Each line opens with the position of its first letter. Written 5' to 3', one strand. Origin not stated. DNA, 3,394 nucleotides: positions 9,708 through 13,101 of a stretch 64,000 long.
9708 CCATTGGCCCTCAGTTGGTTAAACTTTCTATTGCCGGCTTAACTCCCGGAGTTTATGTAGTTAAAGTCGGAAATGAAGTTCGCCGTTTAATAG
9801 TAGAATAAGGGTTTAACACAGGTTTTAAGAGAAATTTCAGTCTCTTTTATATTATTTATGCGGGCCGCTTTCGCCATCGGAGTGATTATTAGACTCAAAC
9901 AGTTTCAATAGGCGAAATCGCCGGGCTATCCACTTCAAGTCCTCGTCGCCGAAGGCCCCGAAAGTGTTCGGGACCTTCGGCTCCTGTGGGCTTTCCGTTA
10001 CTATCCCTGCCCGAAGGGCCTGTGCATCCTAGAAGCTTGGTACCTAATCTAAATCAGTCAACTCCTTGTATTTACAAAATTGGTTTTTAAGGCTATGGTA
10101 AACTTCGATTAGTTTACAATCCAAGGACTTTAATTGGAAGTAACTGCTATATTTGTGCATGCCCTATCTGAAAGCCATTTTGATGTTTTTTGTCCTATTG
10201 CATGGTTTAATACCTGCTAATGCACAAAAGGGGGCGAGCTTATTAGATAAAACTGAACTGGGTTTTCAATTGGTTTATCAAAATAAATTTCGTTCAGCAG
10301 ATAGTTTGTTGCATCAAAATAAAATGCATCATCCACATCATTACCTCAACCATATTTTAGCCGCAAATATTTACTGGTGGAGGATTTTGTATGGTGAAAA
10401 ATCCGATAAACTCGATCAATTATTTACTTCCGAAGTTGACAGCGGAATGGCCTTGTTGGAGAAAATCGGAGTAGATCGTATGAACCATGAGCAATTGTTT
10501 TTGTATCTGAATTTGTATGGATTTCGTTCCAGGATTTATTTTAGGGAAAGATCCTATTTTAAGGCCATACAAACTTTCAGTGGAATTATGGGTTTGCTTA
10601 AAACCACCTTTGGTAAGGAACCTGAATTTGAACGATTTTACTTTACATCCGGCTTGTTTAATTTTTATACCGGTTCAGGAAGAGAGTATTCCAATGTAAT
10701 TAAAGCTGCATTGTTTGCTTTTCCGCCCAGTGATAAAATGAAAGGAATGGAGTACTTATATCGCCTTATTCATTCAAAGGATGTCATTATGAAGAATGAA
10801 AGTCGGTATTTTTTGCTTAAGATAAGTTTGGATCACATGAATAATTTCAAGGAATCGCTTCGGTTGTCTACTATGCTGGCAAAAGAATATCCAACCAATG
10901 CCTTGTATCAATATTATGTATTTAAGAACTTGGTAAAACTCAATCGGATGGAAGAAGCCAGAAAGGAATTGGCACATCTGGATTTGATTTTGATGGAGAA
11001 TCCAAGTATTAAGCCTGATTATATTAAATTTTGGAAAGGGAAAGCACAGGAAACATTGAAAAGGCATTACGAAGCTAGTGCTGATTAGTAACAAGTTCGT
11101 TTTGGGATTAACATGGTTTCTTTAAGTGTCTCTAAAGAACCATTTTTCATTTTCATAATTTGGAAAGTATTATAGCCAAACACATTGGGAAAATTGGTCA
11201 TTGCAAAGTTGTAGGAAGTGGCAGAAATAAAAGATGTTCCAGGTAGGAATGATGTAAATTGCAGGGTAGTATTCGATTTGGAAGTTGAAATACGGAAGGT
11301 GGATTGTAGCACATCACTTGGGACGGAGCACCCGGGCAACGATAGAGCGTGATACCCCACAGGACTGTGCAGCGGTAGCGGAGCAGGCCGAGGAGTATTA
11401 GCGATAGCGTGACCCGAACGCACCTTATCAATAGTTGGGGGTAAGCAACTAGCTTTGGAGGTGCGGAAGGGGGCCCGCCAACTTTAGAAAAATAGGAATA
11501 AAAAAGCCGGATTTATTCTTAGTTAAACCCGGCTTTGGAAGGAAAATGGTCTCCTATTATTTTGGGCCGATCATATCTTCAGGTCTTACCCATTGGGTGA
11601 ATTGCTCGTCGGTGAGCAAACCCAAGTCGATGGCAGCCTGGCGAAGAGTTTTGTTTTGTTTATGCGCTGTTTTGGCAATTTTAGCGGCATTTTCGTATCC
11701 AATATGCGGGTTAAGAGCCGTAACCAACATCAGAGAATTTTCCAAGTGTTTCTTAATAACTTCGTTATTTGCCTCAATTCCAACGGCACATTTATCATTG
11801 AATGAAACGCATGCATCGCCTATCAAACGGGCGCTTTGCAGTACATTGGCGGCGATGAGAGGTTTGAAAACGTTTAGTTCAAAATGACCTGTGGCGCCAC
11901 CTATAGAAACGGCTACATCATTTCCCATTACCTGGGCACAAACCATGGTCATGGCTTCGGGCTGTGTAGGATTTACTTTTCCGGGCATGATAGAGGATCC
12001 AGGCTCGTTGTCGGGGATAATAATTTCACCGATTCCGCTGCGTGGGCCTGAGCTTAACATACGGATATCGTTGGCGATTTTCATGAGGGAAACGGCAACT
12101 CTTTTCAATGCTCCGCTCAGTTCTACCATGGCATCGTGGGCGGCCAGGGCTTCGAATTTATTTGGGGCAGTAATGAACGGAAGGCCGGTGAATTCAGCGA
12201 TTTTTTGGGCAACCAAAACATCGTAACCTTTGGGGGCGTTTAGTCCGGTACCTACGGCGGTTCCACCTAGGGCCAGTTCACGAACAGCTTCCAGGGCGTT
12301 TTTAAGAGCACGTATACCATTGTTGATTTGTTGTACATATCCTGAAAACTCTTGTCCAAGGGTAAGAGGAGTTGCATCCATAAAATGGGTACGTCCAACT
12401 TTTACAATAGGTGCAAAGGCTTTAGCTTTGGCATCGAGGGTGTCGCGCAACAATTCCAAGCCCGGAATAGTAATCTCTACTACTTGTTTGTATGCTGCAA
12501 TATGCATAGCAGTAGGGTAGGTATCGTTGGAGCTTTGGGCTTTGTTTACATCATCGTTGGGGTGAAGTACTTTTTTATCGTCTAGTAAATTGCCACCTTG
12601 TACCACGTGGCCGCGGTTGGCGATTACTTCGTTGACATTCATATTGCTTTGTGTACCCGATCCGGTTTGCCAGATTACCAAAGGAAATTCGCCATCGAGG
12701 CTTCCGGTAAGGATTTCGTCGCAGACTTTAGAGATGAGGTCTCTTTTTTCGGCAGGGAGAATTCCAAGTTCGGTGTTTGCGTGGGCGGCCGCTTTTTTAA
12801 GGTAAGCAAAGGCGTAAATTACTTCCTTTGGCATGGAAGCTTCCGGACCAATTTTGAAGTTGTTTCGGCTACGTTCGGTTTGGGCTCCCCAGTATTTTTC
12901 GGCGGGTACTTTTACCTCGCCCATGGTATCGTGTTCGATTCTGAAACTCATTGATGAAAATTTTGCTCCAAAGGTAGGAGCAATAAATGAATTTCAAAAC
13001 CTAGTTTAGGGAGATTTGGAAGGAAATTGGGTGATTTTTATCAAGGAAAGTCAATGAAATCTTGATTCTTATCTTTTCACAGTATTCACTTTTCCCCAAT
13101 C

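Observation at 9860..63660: Nine copies of a roughly 135-155 nt GC-rich intergenic element that I cannot assign to a known family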

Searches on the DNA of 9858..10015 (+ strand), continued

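Call 51: search_with_rna_model(model_id=R1, sources=[L201, L202, L203, L204, L205, L206, L207, L208, L209, L210, L211, L212, L213, L214, L215, L216, L217, L218, L219, L220, L221, L222, L223, L224, L225, L226, L227, L228, L229, L230, L231, L232, L233, L234, L235, L236, L237, L238, L239, L240, L241, L242, L243, L244, L245, L246, L247, L248, L249, L250, L251, L252, L253, L254, L255, L256, L257, L258, L259, L260, L261, L262, L263, L264, L265, L266, L267, L268, L269, L270, L271, L272, L273, L274, L275, L276, L277, L278, L279, L280], max_evalue=1)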
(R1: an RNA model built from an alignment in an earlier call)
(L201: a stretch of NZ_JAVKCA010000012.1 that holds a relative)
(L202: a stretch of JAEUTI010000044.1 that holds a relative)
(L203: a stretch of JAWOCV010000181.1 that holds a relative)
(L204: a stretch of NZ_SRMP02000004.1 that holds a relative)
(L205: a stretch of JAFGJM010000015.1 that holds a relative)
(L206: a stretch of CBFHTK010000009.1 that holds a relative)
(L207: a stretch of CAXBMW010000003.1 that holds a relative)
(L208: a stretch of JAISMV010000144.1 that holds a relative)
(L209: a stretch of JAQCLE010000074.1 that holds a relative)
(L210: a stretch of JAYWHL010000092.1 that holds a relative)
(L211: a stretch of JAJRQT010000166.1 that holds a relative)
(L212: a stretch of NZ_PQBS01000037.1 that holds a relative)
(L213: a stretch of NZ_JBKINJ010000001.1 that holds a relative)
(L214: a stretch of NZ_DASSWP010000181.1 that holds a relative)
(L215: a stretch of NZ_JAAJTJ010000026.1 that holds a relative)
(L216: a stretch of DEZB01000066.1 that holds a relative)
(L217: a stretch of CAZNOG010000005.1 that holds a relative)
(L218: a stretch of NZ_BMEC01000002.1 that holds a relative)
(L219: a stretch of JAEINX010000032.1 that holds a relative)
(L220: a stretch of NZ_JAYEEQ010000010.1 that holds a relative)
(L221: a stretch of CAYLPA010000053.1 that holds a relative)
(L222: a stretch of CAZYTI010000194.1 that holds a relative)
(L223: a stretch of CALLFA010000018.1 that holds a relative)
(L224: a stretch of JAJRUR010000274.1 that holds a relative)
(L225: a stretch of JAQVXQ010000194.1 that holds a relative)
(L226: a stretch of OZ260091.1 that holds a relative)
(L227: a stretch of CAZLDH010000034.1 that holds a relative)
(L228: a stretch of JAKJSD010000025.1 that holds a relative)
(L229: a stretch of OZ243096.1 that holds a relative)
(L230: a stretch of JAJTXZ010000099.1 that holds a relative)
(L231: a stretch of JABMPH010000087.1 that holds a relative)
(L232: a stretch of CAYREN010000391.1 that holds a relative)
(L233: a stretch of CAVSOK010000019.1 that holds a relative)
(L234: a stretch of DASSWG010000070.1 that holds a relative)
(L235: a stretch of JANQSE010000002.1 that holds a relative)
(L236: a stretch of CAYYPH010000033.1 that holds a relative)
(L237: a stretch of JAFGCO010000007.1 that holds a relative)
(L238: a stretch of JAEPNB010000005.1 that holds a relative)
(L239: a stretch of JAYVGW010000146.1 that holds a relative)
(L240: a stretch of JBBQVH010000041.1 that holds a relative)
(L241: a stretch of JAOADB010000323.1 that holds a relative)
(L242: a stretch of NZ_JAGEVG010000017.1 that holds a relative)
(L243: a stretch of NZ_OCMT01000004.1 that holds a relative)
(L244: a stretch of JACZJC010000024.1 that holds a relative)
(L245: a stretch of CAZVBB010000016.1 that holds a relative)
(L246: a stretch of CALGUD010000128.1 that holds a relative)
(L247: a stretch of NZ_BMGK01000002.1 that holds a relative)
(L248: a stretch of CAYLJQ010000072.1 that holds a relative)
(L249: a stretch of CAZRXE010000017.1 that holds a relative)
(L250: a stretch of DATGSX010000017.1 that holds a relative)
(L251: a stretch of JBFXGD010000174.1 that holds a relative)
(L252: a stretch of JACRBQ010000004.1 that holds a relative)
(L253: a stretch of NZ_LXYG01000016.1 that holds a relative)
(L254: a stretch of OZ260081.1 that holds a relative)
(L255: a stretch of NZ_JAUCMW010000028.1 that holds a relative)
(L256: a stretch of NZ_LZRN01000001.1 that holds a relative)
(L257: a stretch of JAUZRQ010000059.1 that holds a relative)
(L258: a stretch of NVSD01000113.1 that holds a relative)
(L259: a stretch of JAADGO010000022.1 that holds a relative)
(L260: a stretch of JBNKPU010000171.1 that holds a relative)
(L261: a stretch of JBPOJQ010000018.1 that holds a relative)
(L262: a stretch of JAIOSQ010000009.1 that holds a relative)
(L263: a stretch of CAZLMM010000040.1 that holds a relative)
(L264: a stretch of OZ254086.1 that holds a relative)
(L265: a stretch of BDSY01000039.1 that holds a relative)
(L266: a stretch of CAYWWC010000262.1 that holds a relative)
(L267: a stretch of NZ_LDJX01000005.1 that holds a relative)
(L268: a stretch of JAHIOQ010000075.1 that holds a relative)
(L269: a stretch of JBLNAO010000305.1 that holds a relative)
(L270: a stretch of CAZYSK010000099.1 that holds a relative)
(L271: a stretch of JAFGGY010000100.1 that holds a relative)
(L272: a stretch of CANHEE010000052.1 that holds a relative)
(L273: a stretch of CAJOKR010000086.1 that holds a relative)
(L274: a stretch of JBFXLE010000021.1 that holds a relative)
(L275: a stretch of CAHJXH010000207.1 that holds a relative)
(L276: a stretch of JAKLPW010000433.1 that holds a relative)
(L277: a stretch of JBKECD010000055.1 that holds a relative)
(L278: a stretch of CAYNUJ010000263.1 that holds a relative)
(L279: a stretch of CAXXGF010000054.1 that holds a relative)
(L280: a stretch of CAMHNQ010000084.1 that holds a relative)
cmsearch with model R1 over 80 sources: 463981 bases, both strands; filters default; matches with E-value up to 1: 0.
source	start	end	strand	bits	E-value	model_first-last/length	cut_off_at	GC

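Call 80: search_with_rna_model(model_id=R1, sources=[L410, L411, L412, L413, L414, L415, L416, L417, L418, L419, L420, L421], max_evalue=0.1, filters=off)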
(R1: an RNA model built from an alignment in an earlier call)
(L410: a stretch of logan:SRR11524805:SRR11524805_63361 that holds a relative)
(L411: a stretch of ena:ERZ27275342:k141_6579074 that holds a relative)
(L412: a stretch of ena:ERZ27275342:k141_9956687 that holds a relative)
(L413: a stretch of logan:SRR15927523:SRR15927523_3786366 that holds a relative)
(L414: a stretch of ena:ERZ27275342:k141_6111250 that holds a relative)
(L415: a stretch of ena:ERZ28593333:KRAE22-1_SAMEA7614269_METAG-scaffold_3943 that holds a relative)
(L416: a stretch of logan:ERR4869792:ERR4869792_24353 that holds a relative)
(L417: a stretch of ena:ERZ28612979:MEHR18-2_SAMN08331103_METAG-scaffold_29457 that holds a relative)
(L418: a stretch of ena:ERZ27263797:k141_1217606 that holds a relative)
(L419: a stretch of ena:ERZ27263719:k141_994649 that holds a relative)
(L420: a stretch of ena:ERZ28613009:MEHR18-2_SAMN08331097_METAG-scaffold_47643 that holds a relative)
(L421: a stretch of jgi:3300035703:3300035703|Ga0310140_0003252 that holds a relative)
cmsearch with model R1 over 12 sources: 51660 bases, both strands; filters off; matches with E-value up to 0.1: 6.
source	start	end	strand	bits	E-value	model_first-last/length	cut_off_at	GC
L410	2912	3053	+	124.6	2.2e-24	1-147/147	no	0.54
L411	925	1065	-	122.1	7.3e-24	1-147/147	no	0.56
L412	2821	2967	-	115.8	1.5e-22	1-147/147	no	0.6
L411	677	824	+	108.7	4.5e-21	1-147/147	no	0.54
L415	4125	4281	-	90.5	2.7e-17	1-147/147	no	0.53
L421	3092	3249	-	89.8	3.8e-17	1-147/147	no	0.55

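Call 92: search_with_rna_model(model_id=R1, sources=[L422, L423, L070], max_evalue=0.1, filters=off)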
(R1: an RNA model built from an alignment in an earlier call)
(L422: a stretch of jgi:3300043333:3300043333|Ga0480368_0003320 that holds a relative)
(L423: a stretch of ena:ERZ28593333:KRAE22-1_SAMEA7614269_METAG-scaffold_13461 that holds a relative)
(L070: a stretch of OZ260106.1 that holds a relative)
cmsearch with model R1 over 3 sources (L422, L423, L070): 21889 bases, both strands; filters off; matches with E-value up to 0.1: 6.
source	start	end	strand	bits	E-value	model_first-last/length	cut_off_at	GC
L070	2533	2681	-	89.2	2.1e-17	1-147/147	no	0.57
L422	3613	3761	+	84.7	1.8e-16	1-147/147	no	0.58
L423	3613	3761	+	84.7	1.8e-16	1-147/147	no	0.58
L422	4706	4860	-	81.4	9.1e-16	1-147/147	no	0.58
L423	4706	4860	-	81.4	9.1e-16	1-147/147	no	0.58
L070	1204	1358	+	79.4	2.4e-15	1-147/147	no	0.6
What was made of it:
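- The arrangement is conserved in an 88%-identical relative (call 92).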

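Call 99: search_with_rna_model(model_id=R1, sources=[L424], max_evalue=1, filters=off)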
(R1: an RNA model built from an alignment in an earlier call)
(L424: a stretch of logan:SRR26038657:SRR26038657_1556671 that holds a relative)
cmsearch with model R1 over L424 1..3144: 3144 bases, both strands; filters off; matches with E-value up to 1: 0.
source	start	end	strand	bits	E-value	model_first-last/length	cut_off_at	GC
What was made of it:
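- A 65%-identical homolog is not flanked either (call 99).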

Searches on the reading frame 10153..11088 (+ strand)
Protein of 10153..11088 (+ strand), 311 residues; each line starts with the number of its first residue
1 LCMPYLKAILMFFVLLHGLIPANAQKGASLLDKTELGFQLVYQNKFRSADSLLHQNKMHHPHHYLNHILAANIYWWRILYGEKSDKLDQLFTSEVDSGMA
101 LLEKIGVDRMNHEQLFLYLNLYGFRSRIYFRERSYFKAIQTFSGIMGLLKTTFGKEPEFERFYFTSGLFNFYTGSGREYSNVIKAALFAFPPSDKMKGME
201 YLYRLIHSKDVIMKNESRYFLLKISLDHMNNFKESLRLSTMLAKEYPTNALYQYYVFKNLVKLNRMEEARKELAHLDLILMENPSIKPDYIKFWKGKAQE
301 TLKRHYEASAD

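Call 18: search_protein_families(library=pfam, proteins=[window:10153-11088:+])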
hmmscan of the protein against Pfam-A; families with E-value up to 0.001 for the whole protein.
window:10153-11088:+ (311 aa): 0 families

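Call 34: search_protein_families(library=pfam, proteins=[window:10153-11088:+], max_evalue=0.01)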
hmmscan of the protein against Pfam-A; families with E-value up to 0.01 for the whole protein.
window:10153-11088:+ (311 aa): 0 families

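Call 74: find_related_loci(query=window:10153-11088:+, collection=metagenome_contigs, flank=4000)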
Query window:10153-11088:+ (311 aa) in metagenome_contigs; peptide patterns used: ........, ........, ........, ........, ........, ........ (x = any residue, [..] = any of these).
22 stretches matched a pattern, but none encodes a relative of the query by tblastn (E <= 1e-3).
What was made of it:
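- Tried and rejected: Metagenome scan for the ORF between c1 and c2: nothing found (call 74).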

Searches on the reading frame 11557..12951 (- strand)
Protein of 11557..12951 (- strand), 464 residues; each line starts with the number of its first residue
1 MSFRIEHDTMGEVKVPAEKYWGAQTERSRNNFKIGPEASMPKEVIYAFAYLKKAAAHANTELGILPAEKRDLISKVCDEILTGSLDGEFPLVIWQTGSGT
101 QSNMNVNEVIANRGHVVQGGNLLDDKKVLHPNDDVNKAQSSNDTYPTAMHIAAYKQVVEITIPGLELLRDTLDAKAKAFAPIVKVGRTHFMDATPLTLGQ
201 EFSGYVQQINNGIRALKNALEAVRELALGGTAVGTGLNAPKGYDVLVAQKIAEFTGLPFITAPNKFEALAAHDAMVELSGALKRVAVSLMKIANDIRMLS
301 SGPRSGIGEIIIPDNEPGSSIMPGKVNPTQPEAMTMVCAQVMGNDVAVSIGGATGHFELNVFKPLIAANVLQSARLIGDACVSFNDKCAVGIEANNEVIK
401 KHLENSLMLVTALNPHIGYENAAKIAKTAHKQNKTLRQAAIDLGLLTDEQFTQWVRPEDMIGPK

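Call 18: search_protein_families(library=pfam, proteins=[window:11557-12951:-])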
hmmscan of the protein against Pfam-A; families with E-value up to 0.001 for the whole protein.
window:11557-12951:- (464 aa): 2 families
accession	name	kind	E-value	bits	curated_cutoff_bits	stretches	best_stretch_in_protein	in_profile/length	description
PF00206.25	Lyase_1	-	4e-110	368.5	27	1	11-343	1-312/312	Lyase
PF10415.14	FumaraseC_C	-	6.6e-27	94.1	32.5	1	409-461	1-53/54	Fumarase C C-terminus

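Call 27: find_related_loci(query=window:11557-12951:-, collection=genome_contigs, flank=10000)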
Query window:11557-12951:- (464 aa) in genome_contigs; peptide patterns used: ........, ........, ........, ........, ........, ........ (x = any residue, [..] = any of these).
600 stretches matched a pattern (row limit reached: there are more); 599 encode a relative of the query (tblastn E <= 1e-3); the best 80 are kept; 80 distinct loci.
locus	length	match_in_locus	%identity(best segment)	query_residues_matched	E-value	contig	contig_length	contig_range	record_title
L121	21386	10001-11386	85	1-462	0e+0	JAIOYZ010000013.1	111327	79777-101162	MAG: Bacteroidia bacterium isolate Tobar12.5m-G26 Tobar12-5m-20mill-C55, whole genome shotgun sequence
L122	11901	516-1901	85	1-462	0e+0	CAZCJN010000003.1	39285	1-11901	MAG TPA_asm: uncultured Bacteroidia bacterium isolate binchicken_co396_338 genome assembly, contig: NODE_851_length_3928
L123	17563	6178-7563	85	1-462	0e+0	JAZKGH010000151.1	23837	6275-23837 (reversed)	MAG: Bacteroidota bacterium isolate DC_RB_04_SPN110320-bin039_1 DCRB04SPN_B039_1_000000000151, whole genome shotgun sequ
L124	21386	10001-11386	82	1-462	0e+0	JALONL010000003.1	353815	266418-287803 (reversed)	MAG: Bacteroidia bacterium isolate Prado076 scaffold_15, whole genome shotgun sequence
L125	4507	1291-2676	83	1-462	0e+0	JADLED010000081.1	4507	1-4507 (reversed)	MAG: Bacteroidia bacterium isolate SJ304 c_000000451128, whole genome shotgun sequence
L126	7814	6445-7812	85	1-456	0e+0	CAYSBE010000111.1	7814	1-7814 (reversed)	MAG TPA_asm: uncultured Bifidobacteriaceae bacterium isolate SRP318679_co1_376 genome assembly, contig: NODE_14306_lengt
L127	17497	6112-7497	83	1-462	0e+0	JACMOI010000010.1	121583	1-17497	MAG: Pseudopedobacter sp. isolate LF-bin-240 FL-bin-240-contig-k141_46446, whole genome shotgun sequence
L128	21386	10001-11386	84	1-462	0e+0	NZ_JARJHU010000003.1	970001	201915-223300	Pedobacter sp. JY14-1 velvet_auto_105_3, whole genome shotgun sequence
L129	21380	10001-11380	82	3-462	0e+0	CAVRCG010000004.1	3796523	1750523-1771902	MAG: uncultured Cytophagales bacterium isolate MFD03250.bin.2.105 genome assembly, contig: contig_5879, whole genome sho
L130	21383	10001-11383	80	1-461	0e+0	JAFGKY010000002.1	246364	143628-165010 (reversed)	MAG: Bacteroidales bacterium isolate Zod_Metabat.37 k87_82500, whole genome shotgun sequence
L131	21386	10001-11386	83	1-462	0e+0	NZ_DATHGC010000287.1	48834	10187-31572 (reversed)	MAG: Pedobacter sp. isolate SMAG_U12463 k141_370918, whole genome shotgun sequence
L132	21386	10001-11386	82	1-462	0e+0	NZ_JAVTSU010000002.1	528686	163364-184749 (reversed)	Pedobacter miscanthi strain DE_0302 contig_0002, whole genome shotgun sequence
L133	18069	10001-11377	81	4-462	0e+0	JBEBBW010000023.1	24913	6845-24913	MAG: Bacteroidota bacterium isolate blackwarrior_2019_sw_WHONDRS-S19S_0021_A_bin.49 scaffold_0000116, whole genome shotg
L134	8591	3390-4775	80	1-462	0e+0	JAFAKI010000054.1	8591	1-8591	MAG: Mucilaginibacter sp. isolate CP_BE_RX_7 BE_RX_k147_8373186, whole genome shotgun sequence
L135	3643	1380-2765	81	1-462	0e+0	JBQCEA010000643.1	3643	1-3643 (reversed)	MAG: Mucilaginibacter sp. isolate bin1058 k127_6677739, whole genome shotgun sequence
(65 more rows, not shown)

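Call 29: find_encoding_contigs(protein=window:11557-12951:-, flank=3000, max_places=4)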
Protein window:11557-12951:- (464 aa): no gene with exactly this product is on record in the collection.
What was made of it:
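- Tried and rejected: Identifying the window's genome: the exact fumarase look-up failed (call 29), and fumarase relatives reach at most 86% identity (call 27).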
